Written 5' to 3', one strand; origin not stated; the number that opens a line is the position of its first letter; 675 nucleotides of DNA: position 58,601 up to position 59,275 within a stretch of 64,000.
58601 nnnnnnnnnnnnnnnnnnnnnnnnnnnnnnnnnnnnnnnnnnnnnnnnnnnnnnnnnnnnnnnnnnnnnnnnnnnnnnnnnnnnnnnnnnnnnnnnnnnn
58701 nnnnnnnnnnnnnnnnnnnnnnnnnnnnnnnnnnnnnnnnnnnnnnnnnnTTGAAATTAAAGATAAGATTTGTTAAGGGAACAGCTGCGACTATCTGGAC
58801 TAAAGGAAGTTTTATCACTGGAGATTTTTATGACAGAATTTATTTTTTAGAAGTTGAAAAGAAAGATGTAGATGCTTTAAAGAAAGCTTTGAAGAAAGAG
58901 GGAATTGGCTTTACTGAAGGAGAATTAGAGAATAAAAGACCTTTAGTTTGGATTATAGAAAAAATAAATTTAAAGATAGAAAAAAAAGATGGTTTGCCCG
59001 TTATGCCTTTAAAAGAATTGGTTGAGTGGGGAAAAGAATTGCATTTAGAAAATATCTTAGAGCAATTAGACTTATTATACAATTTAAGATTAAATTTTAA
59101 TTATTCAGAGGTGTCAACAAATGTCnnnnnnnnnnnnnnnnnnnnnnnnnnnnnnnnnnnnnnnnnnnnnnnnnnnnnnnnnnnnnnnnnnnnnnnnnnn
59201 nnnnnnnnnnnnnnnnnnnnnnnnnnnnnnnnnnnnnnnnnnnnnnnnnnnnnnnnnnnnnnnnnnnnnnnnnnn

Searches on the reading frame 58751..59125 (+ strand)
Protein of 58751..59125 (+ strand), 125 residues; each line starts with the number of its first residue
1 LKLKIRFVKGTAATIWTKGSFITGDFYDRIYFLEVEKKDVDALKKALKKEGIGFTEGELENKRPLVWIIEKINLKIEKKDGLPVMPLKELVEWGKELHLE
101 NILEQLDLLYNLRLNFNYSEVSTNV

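Call 68: search_protein_representatives(protein=window:58751-59125:+)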
Query: 125 residues. Proteins with E-value up to 0.001 (for the whole library): 27; up to 1e-10: 19; up to 1e-30: 1. The best 27 are listed.
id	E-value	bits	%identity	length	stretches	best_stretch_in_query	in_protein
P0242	4.1e-39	149.7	59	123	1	3-124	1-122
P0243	1.2e-29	119.2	51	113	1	15-125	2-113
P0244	6.6e-26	107.1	66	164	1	38-124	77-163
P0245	1.7e-24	102.5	48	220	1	2-125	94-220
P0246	2.5e-19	85.8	56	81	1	48-125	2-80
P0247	7.8e-19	84.2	42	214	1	5-121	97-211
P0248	5.6e-18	81.5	59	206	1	1-69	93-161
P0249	1.1e-17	80.6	56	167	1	37-124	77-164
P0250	5.3e-15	71.9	63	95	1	66-125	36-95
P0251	5.7e-15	71.7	55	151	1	54-124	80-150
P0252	6.6e-15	71.5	82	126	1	2-45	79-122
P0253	1.7e-14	70.2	58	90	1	2-68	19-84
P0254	5.4e-14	68.6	88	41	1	85-125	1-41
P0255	1.3e-13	67.3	35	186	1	2-120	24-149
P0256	1.5e-13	67.2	60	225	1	3-59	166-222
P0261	2.3e-09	53.6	44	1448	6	16-55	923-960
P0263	3.9e-06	43.2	31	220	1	7-124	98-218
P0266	2.6e-04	37.3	32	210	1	4-113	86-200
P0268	7.8e-04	35.8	30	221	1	4-120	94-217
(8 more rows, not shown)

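Call 69: search_protein_families(library=pfam, proteins=[P0245, P0247, P0255, P0261, P0263, P0266, P0268], max_evalue=0.01)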
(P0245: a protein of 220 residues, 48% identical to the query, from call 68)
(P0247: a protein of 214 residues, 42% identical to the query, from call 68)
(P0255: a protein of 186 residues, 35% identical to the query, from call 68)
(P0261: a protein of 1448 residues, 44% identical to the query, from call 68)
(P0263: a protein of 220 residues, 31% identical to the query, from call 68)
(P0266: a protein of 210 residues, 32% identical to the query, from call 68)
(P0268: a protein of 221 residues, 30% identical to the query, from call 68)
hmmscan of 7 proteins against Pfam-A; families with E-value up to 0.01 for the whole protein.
P0245 (220 aa): 5 families
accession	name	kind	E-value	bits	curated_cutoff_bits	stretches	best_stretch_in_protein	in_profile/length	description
PF13384.12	HTH_23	-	0.00045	20.4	24.6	1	11-46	10-45/50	Homeodomain-like domain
PF13518.12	HTH_28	-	0.00046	20.6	25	1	11-46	5-40/52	Helix-turn-helix domain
PF01978.25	TrmB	-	0.00099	19.4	25.6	0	17-56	21-59/68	Sugar-specific transcriptional regulator TrmB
PF01527.26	HTH_Tnp_1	-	0.0016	19.1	24.1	1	10-51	14-57/75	Transposase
PF25212.1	HVO_A0114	-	0.0044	17.2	27.6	1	15-64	33-82/84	HVO_A0114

P0247 (214 aa): 4 families
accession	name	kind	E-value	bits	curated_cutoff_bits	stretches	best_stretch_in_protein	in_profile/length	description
PF25212.1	HVO_A0114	-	0.00018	21.6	27.6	1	20-59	36-75/84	HVO_A0114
PF01978.25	TrmB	-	0.00052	20.3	25.6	1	25-63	27-64/68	Sugar-specific transcriptional regulator TrmB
PF13384.12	HTH_23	-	0.0037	17.5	24.6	0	11-48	8-45/50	Homeodomain-like domain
PF09339.16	HTH_IclR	-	0.0067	16.6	22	0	21-53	19-51/52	IclR helix-turn-helix domain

P0255 (186 aa): 0 families

P0261 (1448 aa): 2 families
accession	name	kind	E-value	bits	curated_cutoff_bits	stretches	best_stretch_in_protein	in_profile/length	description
PF21815.4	PAS_PdeA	-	1.4e-07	31.8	21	0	762-795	67-99/106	PdeA-like PAS domain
PF00903.31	Glyoxalase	-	4.7e-07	30.7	20.6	0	814-853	58-101/121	Glyoxalase/Bleomycin resistance protein/Dioxygenase superfamily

P0263 (220 aa): 0 families

P0266 (210 aa): 1 family
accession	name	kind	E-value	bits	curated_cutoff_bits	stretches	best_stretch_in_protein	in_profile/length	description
PF13338.12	AbiEi_4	-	0.0087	16.6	25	0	31-56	22-47/49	Transcriptional regulator, AbiEi antitoxin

P0268 (221 aa): 3 families
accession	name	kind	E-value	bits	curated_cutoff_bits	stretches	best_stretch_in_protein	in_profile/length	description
PF13551.12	HTH_29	-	0.00037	21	28.1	1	11-49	2-41/64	Winged helix-turn helix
PF13384.12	HTH_23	-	0.0006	20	24.6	1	11-48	8-45/50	Homeodomain-like domain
PF13518.12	HTH_28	-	0.0008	19.9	25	1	12-49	4-41/52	Helix-turn-helix domain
